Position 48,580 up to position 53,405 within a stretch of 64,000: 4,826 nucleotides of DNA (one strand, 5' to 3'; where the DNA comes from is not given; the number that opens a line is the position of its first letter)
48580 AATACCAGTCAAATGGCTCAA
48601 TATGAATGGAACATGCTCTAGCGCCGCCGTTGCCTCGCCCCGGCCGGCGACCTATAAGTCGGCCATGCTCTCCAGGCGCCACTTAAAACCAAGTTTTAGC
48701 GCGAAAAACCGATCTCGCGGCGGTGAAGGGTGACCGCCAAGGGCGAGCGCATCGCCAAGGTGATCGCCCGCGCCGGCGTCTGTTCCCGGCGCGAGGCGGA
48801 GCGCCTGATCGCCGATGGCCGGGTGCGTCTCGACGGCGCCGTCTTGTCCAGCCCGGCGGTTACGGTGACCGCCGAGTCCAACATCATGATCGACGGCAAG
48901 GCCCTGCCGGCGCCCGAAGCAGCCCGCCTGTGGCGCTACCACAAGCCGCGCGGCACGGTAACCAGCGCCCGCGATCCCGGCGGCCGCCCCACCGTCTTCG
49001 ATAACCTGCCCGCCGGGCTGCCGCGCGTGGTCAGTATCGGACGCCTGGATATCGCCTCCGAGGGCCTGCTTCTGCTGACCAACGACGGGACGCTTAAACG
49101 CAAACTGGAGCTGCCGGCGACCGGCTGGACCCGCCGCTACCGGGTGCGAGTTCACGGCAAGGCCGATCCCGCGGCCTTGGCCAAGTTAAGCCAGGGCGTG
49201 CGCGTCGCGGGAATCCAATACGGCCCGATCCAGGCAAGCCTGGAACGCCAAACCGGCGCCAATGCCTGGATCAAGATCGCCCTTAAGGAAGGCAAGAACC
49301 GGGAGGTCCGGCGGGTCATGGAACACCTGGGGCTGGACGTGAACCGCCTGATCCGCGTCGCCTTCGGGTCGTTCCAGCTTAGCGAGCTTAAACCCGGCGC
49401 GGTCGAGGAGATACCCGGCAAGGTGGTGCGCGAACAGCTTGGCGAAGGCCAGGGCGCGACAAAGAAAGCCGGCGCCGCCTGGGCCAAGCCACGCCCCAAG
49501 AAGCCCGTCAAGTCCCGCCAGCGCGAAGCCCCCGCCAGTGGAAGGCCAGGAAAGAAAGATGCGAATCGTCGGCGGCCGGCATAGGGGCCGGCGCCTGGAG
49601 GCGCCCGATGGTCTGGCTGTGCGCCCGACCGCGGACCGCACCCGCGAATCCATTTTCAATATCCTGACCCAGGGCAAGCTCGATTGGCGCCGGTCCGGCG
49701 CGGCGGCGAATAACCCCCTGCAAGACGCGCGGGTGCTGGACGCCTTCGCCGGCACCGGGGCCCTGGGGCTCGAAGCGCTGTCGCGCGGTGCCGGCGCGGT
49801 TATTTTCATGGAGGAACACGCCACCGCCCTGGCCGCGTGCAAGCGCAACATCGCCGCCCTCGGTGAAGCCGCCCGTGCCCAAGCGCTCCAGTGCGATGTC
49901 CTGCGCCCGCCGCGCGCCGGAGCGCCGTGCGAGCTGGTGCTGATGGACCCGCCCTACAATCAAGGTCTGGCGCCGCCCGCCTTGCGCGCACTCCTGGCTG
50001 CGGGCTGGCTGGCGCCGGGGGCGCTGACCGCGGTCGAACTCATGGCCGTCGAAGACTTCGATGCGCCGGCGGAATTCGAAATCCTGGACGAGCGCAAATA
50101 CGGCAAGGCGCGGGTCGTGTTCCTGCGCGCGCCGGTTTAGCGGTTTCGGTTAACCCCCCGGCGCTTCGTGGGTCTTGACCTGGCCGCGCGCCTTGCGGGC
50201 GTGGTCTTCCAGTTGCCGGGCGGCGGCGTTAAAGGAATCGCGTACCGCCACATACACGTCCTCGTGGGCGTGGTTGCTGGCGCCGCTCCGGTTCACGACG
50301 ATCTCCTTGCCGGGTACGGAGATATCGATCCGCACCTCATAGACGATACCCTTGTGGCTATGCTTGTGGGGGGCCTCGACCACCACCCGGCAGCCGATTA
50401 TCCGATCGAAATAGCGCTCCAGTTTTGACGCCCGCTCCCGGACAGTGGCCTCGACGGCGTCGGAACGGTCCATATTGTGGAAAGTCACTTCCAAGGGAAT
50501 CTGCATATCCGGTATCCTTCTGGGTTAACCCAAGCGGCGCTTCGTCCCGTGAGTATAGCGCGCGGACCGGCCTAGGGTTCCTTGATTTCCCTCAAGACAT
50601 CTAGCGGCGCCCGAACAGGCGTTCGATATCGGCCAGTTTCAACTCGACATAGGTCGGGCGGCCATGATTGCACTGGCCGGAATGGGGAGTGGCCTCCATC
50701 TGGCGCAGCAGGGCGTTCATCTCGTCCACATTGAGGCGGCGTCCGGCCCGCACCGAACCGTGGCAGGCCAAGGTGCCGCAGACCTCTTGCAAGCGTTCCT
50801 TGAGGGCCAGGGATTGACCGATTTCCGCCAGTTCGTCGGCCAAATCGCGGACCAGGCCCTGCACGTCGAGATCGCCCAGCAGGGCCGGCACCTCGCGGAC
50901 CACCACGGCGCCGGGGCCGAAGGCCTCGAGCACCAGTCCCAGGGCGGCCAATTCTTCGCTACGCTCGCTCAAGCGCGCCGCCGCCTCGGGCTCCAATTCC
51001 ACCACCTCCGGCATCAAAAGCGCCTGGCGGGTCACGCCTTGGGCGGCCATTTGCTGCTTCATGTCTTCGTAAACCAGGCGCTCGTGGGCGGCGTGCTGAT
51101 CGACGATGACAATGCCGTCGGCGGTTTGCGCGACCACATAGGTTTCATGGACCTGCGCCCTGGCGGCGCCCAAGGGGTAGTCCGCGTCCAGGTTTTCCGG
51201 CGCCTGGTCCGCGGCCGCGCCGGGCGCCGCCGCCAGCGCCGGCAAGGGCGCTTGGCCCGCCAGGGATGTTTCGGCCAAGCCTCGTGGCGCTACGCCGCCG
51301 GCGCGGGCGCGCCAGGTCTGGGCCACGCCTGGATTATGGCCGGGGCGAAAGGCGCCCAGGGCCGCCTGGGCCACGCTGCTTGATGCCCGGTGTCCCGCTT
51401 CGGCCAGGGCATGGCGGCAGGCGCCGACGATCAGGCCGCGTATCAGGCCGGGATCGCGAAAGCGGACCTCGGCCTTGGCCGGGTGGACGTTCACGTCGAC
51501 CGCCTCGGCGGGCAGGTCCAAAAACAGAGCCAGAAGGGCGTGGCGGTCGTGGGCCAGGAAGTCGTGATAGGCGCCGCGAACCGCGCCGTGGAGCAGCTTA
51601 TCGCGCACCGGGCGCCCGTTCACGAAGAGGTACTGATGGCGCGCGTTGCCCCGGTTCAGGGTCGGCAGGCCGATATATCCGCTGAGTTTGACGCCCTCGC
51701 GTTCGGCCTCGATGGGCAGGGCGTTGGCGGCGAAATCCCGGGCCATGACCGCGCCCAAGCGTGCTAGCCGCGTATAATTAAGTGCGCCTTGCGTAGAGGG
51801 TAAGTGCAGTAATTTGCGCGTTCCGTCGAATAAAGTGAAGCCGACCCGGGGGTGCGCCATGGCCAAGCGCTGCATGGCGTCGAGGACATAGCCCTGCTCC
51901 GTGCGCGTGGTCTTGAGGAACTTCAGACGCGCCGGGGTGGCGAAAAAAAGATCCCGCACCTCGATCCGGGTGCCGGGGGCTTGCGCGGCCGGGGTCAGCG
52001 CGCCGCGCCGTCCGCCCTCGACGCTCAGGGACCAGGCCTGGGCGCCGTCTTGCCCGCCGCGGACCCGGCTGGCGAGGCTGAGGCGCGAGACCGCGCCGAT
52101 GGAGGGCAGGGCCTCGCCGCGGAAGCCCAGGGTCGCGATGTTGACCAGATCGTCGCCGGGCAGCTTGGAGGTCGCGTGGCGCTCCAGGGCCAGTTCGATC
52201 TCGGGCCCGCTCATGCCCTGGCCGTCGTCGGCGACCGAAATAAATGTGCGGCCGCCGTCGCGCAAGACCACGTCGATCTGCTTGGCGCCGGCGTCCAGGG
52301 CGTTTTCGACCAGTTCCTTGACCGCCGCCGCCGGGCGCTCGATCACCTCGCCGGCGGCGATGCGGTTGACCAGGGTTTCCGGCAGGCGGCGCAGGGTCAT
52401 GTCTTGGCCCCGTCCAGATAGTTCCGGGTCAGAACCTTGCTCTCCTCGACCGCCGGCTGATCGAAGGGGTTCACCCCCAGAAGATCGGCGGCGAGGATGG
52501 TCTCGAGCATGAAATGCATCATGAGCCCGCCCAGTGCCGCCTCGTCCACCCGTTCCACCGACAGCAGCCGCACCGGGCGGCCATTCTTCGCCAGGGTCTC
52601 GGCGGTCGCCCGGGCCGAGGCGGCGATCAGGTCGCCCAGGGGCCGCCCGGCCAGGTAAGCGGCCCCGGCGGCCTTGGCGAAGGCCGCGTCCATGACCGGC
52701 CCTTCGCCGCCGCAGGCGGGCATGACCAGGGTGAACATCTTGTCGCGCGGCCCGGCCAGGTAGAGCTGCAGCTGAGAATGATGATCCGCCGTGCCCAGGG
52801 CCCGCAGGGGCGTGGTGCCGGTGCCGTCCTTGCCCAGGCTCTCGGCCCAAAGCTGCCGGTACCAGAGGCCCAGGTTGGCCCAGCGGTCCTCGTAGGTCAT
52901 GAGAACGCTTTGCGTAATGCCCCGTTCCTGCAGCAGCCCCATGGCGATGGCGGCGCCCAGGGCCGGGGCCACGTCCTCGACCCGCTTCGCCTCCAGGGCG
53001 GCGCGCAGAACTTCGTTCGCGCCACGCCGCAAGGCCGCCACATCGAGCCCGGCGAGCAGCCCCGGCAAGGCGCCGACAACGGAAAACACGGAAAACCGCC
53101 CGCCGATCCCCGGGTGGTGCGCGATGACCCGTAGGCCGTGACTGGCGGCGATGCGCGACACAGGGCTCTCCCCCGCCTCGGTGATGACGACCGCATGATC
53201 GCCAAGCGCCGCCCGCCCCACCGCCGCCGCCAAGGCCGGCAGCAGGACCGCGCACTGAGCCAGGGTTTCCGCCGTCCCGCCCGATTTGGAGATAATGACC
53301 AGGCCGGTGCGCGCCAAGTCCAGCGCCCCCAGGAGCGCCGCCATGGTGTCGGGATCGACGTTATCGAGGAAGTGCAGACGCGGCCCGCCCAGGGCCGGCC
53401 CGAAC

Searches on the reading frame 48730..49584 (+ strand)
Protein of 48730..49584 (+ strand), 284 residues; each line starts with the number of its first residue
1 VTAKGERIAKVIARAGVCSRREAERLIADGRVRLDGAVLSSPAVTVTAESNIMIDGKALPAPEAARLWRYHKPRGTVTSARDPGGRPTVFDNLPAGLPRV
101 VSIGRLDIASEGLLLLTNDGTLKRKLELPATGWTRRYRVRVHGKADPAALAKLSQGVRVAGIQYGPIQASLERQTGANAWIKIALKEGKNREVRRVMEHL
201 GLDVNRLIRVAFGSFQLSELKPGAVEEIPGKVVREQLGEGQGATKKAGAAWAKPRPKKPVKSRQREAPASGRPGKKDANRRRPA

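Call 72: search_protein_families(library=pfam, proteins=[window:48730-49584:+], max_evalue=0.001)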
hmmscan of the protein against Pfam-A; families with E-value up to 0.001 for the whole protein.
window:48730-49584:+ (284 aa): 2 families
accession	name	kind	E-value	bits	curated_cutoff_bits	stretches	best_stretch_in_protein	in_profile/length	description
PF00849.27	PseudoU_synth_2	-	5.5e-14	53.1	26.8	1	70-199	5-152/152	RNA pseudouridylate synthase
PF01479.30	S4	-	2.7e-11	43.5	22.8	1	6-49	1-45/48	S4 domain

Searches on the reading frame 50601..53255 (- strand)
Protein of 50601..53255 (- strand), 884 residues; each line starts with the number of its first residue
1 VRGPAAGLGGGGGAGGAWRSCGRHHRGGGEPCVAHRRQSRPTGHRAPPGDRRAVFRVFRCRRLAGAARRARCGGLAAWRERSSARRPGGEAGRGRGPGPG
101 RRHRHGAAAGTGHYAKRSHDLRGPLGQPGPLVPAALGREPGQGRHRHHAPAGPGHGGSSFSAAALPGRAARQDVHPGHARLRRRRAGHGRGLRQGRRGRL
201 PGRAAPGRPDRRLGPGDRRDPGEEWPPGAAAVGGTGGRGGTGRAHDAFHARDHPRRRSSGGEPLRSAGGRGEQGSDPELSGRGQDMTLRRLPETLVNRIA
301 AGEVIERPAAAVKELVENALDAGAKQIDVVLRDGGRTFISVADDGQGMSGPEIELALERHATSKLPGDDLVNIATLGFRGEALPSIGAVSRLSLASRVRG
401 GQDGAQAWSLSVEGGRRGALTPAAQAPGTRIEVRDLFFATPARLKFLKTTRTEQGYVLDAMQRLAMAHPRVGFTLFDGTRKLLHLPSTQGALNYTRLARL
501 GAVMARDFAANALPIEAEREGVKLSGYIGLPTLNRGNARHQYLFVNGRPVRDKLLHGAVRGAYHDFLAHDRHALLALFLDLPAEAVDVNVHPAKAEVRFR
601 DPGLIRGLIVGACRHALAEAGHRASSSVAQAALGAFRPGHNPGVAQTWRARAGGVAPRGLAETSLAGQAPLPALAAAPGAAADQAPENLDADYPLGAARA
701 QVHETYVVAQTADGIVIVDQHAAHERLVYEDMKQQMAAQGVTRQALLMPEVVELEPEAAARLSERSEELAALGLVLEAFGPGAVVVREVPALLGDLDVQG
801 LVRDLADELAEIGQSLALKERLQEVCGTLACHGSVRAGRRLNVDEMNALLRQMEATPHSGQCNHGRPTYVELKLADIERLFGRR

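Call 6: search_protein_families(library=pfam, proteins=[window:50601-53255:-], max_evalue=0.01)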
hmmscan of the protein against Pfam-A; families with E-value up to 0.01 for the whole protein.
window:50601-53255:- (884 aa): 4 families
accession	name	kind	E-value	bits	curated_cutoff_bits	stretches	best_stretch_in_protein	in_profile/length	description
PF08676.16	MutL_C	-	2.5e-50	170.3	25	1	700-841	2-142/142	MutL C terminal dimerisation domain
PF01119.25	DNA_mis_repair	-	5.6e-36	123.2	26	1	502-617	3-118/119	DNA mismatch repair protein, C-terminal domain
PF13589.12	HATPase_c_3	-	2.8e-10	40.8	25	1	309-401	4-97/137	Histidine kinase-, DNA gyrase B-, and HSP90-like ATPase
PF02518.31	HATPase_c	-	6.8e-06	26.9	26.4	1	307-362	5-63/111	Histidine kinase-, DNA gyrase B-, and HSP90-like ATPase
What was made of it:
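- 50601..52400 (-): mutL, downstream of pgi in the conserved pgi-mutL pair (start approximate). Pfam MutL_C, DNA_mis_repair and HATPase_c_3 on the extended ORF (call 6).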
